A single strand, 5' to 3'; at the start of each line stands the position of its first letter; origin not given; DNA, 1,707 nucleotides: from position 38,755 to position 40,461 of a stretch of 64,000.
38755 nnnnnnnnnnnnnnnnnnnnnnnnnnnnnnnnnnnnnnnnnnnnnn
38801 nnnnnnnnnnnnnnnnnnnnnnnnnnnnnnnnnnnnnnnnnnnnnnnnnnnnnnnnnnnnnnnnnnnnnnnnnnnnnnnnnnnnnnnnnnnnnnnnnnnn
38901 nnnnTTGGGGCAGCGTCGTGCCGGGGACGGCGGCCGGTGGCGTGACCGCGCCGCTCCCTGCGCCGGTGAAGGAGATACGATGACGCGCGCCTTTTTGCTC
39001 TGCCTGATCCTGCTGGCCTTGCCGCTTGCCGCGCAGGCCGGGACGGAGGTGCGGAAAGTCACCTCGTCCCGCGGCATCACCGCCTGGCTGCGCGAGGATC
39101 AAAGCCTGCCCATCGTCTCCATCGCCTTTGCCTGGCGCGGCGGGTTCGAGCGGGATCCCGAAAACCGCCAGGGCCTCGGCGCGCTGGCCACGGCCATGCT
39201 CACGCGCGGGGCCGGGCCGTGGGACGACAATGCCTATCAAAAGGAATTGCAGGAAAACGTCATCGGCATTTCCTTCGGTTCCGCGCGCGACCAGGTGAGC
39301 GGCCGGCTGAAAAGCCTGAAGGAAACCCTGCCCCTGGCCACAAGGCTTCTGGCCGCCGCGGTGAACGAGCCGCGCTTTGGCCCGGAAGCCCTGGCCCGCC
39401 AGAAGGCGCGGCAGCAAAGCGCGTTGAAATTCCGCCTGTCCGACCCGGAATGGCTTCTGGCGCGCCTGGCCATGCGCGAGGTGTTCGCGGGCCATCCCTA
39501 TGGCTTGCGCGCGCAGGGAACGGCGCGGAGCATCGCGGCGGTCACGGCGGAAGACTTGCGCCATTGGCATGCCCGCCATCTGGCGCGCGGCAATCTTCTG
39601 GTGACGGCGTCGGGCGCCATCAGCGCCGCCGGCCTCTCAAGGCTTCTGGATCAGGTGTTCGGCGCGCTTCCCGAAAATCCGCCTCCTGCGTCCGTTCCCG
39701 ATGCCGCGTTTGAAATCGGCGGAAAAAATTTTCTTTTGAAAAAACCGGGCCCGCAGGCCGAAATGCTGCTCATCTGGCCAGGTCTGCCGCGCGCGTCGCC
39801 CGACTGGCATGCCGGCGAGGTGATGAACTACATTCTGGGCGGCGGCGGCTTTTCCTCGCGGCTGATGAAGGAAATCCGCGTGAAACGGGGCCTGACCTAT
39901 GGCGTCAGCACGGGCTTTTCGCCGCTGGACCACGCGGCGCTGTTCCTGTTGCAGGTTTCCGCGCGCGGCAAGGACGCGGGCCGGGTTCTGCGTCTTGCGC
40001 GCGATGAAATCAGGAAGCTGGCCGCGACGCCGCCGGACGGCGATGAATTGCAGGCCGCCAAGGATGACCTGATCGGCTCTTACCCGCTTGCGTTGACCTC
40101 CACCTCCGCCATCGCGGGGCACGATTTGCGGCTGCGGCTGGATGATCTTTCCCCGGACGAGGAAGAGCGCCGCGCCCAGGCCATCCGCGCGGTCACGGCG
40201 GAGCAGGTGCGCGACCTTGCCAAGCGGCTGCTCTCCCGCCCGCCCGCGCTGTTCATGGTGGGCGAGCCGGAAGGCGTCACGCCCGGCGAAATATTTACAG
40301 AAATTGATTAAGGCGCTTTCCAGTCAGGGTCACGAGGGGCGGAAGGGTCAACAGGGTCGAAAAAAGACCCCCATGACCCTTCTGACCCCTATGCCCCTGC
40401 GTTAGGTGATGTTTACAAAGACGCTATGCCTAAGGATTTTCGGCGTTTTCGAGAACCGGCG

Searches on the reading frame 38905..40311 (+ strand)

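Call 18: search_protein_families(library=pfam, proteins=[window:38905-40311:+])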
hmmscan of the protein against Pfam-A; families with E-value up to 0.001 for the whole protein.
window:38905-40311:+ (468 aa): 2 families
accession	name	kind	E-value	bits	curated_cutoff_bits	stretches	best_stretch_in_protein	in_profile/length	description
PF05193.26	Peptidase_M16_C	-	4.3e-30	105.4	23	1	213-387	2-179/181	Peptidase M16 inactive domain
PF00675.25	Peptidase_M16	-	0.0002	21.7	22.3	1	67-174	9-116/149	Insulinase (Peptidase family M16)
